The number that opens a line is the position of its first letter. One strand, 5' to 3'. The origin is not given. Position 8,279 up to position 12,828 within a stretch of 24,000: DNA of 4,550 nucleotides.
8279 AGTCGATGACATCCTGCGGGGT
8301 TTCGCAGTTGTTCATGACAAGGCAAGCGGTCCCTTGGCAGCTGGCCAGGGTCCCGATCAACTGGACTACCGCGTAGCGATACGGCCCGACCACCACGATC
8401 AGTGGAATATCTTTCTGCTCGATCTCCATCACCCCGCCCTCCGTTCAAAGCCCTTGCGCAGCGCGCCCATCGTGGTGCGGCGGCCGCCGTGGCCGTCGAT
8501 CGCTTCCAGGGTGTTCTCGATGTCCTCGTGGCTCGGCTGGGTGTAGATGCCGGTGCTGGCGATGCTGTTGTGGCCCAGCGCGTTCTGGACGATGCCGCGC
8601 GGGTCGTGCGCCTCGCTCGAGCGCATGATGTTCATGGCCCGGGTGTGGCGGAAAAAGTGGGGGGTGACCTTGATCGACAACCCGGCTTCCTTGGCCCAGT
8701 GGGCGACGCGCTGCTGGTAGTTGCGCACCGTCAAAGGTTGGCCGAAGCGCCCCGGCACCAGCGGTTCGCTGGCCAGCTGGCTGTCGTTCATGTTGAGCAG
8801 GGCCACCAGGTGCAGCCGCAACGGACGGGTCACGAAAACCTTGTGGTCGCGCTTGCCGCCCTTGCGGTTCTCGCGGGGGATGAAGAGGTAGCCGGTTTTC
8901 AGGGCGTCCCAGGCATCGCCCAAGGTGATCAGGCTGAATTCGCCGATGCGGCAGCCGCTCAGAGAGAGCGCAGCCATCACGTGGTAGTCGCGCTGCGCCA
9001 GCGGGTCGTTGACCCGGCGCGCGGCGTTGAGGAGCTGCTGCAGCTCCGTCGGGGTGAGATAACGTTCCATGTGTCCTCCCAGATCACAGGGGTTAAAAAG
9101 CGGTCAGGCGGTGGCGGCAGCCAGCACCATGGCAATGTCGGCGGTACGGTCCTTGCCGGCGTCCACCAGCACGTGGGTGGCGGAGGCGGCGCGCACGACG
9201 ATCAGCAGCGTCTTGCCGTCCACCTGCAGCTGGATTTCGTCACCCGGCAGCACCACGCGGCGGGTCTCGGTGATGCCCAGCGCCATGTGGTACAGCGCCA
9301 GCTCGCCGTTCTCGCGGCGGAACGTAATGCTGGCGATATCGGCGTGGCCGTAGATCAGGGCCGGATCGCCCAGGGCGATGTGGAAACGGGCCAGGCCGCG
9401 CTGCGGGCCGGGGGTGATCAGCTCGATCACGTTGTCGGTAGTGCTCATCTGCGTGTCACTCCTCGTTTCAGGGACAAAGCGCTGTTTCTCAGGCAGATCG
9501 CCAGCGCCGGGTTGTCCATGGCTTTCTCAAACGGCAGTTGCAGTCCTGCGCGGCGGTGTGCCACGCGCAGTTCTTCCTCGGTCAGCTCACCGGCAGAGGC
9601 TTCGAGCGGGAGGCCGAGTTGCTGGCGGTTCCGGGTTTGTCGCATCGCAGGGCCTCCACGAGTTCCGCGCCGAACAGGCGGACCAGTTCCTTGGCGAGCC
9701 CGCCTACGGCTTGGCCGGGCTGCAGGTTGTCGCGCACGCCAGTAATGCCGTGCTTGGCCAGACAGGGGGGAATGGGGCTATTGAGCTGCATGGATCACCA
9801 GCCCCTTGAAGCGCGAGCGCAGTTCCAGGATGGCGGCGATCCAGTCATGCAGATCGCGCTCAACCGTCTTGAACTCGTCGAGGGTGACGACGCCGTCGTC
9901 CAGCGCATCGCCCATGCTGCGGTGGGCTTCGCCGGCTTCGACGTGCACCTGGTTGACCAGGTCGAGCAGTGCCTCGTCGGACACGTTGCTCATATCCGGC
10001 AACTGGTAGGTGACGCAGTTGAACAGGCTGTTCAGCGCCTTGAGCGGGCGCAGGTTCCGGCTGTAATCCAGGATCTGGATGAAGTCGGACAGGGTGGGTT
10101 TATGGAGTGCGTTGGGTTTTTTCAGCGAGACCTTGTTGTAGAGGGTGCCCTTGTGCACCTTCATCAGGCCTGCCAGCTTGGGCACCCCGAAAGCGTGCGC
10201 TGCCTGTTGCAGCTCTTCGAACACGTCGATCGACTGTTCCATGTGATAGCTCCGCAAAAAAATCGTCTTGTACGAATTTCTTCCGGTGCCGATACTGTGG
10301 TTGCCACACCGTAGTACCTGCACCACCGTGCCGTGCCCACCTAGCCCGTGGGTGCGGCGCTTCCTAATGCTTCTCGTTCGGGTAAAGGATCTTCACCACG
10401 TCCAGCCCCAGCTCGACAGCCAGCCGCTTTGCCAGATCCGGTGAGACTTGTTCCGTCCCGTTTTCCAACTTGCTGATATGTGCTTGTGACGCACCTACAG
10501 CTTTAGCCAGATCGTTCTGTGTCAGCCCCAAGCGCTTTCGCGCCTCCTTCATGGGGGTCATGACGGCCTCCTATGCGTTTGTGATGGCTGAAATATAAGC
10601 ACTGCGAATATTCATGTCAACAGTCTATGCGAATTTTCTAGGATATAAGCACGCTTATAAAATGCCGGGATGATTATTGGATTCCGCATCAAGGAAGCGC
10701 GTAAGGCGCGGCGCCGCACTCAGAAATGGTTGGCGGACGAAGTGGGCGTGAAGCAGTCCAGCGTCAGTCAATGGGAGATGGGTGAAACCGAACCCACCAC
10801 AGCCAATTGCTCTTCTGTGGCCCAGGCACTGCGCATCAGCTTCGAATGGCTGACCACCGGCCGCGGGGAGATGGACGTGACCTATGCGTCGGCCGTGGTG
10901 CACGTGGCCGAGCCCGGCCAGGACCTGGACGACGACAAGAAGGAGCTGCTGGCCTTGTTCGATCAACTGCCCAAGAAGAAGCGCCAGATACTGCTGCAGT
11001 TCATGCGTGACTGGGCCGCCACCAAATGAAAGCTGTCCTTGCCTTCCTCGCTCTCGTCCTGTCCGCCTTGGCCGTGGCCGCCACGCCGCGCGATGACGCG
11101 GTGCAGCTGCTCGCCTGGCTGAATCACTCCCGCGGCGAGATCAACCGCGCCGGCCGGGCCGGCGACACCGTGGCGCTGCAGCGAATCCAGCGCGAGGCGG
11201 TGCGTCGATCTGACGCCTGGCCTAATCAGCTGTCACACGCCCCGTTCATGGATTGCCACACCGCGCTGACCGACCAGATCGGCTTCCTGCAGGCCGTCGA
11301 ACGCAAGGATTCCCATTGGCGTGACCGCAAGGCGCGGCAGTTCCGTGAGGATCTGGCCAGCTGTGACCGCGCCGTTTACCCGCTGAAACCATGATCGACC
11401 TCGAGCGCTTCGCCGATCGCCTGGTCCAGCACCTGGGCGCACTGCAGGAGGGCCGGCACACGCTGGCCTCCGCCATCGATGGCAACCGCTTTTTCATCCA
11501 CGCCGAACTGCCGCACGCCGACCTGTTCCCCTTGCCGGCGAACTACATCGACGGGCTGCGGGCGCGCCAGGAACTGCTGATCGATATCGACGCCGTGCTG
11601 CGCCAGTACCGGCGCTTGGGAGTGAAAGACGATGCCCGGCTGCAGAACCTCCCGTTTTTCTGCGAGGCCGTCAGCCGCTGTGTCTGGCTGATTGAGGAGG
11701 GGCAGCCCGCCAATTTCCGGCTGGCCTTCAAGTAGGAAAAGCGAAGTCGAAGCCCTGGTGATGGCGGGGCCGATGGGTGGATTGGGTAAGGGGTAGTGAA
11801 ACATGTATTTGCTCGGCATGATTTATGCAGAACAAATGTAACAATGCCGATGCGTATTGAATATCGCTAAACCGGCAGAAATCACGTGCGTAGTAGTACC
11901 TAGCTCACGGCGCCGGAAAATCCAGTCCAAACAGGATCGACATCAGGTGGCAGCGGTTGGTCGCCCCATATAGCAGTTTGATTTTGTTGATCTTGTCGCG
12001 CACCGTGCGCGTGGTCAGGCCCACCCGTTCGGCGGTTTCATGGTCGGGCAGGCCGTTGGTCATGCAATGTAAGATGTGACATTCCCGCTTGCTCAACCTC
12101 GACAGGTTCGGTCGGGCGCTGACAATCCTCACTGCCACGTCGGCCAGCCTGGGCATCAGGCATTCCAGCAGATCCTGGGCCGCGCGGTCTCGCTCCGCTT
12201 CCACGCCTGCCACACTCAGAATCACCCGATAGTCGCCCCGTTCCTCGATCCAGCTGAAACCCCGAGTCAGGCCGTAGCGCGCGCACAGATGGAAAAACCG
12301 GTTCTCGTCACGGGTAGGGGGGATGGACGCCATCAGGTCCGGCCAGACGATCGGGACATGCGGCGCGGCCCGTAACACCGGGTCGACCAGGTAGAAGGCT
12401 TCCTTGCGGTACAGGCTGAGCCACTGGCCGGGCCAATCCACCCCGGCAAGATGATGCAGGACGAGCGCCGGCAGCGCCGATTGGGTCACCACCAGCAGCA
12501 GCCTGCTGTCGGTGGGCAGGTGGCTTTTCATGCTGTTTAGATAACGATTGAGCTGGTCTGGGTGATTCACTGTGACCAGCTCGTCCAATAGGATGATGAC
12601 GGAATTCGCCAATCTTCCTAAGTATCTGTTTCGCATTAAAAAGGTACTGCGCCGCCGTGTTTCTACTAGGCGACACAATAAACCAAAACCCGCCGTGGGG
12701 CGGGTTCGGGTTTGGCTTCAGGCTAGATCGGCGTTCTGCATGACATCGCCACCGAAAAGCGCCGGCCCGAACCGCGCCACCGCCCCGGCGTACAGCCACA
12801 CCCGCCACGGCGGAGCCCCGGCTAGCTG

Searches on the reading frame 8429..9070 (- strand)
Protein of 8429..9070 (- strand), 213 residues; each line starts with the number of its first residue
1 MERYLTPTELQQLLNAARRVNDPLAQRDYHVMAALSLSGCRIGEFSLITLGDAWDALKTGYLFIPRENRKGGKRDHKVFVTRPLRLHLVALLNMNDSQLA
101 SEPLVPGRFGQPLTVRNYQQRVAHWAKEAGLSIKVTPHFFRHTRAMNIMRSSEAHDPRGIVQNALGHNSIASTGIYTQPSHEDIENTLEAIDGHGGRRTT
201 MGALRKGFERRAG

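Call 100: search_protein_families(library=pfam, proteins=[window:8429-9070:-], max_evalue=0.001)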
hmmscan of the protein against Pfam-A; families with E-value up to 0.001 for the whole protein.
window:8429-9070:- (213 aa): 1 family
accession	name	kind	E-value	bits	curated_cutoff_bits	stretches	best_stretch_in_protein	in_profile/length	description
PF00589.27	Phage_integrase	-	1.3e-21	77.6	27.1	1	4-180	2-169/172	Phage integrase family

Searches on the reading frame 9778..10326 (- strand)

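Call 100: search_protein_families(library=pfam, proteins=[window:9778-10326:-], max_evalue=0.001)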
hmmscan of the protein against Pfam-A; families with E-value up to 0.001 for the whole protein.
window:9778-10326:- (182 aa): 1 family
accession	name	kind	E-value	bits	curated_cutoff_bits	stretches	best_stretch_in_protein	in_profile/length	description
PF06892.16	Phage_CP76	-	9.8e-21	74.6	26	1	37-173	4-143/146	Phage regulatory protein CII (CP76)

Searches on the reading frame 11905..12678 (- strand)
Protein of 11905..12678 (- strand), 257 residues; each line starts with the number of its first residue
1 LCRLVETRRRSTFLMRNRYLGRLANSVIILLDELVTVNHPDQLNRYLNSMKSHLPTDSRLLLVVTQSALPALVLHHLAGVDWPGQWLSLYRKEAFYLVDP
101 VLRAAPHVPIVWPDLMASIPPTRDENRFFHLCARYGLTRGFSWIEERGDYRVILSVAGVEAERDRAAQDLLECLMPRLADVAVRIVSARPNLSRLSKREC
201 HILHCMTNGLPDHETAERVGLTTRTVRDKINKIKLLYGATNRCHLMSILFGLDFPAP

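Call 100: search_protein_families(library=pfam, proteins=[window:11905-12678:-], max_evalue=0.001)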
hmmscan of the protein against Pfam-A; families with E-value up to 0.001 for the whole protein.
window:11905-12678:- (257 aa): 2 families
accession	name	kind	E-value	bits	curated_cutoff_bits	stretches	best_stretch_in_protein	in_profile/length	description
PF03472.21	Autoind_bind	-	6.8e-12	45.6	23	1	79-175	40-142/149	Autoinducer binding domain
PF00196.25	GerE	-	1.7e-06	28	23.5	1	194-247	2-55/57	Bacterial regulatory proteins, luxR family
